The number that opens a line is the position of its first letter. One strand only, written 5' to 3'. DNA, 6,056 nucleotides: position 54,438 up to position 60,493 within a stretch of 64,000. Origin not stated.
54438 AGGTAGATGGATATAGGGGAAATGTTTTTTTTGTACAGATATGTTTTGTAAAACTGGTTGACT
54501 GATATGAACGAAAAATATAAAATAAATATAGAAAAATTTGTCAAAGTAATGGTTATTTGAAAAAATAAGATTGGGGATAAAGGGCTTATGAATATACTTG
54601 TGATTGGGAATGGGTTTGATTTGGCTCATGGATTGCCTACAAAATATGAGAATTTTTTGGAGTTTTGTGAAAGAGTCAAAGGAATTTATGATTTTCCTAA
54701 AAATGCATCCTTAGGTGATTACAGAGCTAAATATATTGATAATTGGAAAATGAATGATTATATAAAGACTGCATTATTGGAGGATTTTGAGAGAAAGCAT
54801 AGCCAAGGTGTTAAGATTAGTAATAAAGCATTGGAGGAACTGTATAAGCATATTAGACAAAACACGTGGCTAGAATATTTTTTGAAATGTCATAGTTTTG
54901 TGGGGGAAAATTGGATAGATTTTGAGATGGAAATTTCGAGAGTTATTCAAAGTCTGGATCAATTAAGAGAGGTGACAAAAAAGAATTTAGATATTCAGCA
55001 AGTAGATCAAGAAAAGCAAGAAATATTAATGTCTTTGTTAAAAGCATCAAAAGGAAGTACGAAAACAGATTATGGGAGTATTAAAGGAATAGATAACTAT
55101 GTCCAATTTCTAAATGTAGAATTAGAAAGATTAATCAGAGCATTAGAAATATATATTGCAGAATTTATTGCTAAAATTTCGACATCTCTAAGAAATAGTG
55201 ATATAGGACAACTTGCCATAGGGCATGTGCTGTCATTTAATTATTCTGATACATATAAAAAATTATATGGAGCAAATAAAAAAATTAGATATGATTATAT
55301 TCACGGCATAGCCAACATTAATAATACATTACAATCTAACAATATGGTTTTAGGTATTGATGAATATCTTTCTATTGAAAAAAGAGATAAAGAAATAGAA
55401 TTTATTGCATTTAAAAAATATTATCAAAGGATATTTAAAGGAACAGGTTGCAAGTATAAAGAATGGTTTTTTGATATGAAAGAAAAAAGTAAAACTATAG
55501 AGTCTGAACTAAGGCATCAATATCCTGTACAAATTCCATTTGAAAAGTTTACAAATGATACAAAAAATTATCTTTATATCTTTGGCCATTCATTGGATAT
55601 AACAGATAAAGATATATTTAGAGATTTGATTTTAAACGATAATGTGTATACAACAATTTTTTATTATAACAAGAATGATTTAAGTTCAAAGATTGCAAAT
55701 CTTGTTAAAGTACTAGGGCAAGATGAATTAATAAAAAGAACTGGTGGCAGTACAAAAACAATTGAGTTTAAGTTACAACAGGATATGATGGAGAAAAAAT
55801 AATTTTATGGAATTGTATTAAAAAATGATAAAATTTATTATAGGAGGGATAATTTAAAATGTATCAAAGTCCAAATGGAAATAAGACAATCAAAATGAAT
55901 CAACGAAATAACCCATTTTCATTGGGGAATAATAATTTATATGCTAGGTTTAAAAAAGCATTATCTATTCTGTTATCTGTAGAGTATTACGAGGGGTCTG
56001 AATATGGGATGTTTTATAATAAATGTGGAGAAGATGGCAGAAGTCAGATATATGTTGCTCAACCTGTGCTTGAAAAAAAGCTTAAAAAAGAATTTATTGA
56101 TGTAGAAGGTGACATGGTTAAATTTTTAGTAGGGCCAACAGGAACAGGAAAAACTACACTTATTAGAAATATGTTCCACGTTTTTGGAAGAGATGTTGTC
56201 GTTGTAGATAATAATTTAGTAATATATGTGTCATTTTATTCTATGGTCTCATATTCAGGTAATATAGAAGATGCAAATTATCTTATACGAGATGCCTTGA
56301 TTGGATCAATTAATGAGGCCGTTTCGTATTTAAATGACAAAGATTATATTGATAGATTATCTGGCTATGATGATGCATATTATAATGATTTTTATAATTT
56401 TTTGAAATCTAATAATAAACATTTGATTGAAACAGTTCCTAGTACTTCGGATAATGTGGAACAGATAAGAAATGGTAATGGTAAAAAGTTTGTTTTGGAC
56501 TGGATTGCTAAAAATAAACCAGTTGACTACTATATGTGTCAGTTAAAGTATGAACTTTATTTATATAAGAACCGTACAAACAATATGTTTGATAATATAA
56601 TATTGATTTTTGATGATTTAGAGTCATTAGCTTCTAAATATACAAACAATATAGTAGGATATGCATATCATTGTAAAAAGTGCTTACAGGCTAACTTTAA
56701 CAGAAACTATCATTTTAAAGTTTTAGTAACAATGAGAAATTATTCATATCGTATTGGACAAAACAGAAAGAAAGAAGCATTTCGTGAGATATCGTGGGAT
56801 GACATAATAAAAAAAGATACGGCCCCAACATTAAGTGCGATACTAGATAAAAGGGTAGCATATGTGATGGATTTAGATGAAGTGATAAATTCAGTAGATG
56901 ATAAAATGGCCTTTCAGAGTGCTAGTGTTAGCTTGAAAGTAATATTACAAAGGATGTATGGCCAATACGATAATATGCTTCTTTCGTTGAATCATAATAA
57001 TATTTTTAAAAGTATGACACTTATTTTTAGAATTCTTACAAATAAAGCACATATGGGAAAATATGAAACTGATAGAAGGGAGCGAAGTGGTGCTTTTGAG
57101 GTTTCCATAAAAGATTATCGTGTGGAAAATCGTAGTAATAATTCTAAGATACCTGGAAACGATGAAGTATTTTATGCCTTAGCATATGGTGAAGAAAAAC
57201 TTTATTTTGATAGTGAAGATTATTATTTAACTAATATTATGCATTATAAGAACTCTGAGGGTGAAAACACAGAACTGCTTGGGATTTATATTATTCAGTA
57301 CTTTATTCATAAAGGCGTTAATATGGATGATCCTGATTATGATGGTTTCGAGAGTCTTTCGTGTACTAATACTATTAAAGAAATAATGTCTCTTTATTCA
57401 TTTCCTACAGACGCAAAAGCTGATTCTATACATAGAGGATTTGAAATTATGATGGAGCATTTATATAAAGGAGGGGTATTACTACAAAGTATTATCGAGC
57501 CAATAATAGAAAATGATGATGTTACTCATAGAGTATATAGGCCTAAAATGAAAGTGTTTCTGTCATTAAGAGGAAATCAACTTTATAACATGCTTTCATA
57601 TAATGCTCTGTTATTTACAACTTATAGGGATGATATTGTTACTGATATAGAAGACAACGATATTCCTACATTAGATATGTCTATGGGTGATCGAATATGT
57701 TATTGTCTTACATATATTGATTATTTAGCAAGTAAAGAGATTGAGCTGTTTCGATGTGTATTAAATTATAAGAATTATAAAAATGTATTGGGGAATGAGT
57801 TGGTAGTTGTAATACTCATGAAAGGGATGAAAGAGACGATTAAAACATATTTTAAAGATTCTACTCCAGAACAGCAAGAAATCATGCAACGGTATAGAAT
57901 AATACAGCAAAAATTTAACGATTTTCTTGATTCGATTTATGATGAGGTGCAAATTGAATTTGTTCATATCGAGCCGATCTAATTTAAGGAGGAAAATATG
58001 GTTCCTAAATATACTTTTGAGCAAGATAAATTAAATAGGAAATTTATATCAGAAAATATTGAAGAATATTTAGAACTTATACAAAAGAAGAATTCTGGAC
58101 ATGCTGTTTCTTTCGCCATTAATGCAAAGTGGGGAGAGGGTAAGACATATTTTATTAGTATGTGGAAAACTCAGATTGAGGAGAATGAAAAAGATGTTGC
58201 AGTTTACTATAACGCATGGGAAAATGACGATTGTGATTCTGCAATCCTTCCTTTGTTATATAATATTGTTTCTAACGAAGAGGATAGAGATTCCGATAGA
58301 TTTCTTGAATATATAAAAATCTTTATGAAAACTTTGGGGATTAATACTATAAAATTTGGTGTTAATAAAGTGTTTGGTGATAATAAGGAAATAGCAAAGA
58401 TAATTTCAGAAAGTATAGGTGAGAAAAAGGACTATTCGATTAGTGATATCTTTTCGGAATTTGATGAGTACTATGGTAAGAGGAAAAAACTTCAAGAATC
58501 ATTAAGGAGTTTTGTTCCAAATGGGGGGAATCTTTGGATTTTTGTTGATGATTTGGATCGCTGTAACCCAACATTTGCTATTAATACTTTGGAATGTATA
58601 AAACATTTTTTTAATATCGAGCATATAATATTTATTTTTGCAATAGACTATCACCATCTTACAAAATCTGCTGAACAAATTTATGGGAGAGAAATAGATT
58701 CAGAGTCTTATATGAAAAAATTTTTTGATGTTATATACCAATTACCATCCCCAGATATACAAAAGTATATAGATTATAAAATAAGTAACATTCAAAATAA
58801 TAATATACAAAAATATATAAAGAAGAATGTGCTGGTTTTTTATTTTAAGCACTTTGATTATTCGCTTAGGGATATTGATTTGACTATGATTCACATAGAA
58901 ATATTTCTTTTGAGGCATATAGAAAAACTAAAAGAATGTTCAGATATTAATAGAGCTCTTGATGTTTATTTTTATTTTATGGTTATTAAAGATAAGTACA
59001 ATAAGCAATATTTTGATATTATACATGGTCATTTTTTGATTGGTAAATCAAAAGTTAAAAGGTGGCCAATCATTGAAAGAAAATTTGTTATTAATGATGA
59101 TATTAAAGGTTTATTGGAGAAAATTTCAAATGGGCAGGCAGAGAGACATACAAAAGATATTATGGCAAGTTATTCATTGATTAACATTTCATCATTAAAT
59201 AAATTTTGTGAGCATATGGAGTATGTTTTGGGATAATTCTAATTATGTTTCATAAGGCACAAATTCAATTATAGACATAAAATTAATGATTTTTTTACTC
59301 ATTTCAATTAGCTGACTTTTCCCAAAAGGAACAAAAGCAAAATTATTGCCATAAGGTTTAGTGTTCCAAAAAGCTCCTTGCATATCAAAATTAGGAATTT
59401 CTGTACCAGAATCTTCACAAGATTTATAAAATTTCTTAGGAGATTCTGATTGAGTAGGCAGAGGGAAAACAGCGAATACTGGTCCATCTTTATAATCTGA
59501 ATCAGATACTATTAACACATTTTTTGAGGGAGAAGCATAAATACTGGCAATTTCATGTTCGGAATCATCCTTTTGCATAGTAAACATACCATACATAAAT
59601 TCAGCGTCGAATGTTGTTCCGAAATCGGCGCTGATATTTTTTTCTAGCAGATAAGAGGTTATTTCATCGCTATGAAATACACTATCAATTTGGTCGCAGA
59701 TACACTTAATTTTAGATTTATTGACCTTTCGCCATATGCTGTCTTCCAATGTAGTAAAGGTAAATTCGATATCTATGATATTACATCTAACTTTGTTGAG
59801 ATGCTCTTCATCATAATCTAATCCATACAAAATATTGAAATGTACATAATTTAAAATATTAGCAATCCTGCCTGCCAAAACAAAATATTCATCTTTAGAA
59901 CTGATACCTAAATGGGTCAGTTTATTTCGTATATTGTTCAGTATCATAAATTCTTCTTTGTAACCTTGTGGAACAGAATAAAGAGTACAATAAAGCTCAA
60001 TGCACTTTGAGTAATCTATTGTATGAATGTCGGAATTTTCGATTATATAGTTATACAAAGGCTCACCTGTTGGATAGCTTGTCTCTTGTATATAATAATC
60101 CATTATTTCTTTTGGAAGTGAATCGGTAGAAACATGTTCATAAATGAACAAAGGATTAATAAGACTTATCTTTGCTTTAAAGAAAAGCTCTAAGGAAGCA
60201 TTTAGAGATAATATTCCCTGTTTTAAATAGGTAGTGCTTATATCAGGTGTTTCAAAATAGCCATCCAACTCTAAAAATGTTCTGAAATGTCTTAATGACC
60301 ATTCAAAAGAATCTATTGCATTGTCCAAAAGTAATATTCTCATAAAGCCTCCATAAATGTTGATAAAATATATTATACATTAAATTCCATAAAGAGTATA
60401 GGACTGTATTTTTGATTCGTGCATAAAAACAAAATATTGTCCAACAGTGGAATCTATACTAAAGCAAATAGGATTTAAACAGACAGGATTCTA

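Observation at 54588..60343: Candidate undescribed defence module: AbiH then a 707-aa P-loop NTPase then a KAP-family NTPase, with a convergent HEPN-like gene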

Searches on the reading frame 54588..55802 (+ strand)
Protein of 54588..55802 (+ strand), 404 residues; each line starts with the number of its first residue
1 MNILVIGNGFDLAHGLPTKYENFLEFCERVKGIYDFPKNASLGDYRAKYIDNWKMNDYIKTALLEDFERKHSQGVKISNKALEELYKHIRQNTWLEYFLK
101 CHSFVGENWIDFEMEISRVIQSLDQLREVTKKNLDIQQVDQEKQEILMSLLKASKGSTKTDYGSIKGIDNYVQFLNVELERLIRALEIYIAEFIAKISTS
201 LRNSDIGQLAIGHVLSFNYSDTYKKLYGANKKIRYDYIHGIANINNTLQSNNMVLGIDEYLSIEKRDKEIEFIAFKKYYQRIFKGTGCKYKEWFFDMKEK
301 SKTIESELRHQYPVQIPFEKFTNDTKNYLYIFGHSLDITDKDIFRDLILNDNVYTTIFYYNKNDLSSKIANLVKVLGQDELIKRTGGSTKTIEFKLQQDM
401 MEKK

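Call 3: search_protein_families(library=pfam, proteins=[window:54588-55802:+], max_evalue=1)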
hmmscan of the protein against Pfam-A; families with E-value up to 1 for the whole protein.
window:54588-55802:+ (404 aa): 4 families
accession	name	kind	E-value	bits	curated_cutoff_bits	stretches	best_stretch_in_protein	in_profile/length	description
PF14253.11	AbiH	-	9.6e-43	147.6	30.9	1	3-359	1-260/260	Bacteriophage abortive infection AbiH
PF21064.2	Reovirus_L2_N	-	0.0026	18.2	27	1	282-347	72-136/142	Reovirus core-spike protein lambda-2 (L2), N-terminal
PF21052.3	EFR3_ARM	-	0.047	14.5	27.6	1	55-99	7-50/97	EFR3, armadillo repeat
PF14663.11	RasGEF_N_2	-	0.056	14.2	27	0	118-158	31-71/108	Rapamycin-insensitive companion of mTOR RasGEF_N domain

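Call 4: search_protein_families(library=padloc, proteins=[window:54588-55802:+], max_evalue=1)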
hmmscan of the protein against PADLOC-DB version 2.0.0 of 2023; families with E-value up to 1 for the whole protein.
window:54588-55802:+ (404 aa): 1 family
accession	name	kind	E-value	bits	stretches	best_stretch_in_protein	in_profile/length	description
PDLC02345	AbiH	-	5.5e-10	37.3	2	1-27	1-27/343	AbiH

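Call 5: search_protein_families(library=ncbifam, proteins=[window:54588-55802:+], max_evalue=1)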
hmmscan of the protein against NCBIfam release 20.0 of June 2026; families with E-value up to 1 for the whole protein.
window:54588-55802:+ (404 aa): 0 families

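Call 8: search_protein_families(library=phrogs, proteins=[window:54588-55802:+], max_evalue=0.1)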
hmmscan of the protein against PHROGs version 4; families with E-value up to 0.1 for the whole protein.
window:54588-55802:+ (404 aa): 3 families
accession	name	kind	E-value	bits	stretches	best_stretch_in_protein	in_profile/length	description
phrog_19951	-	unknown function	2.8e-06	27.8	1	1-30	1-30/288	-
phrog_26443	-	unknown function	2.7e-05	24.4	1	2-58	7-62/373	-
phrog_37441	-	unknown function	0.034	15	1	321-352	3-32/52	-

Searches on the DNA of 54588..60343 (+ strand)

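Call 10: search_dna_similar(query=window:54588-60343:+, collection=plasmids, mode=near)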
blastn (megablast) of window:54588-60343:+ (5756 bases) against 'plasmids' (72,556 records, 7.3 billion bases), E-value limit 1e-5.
No match.
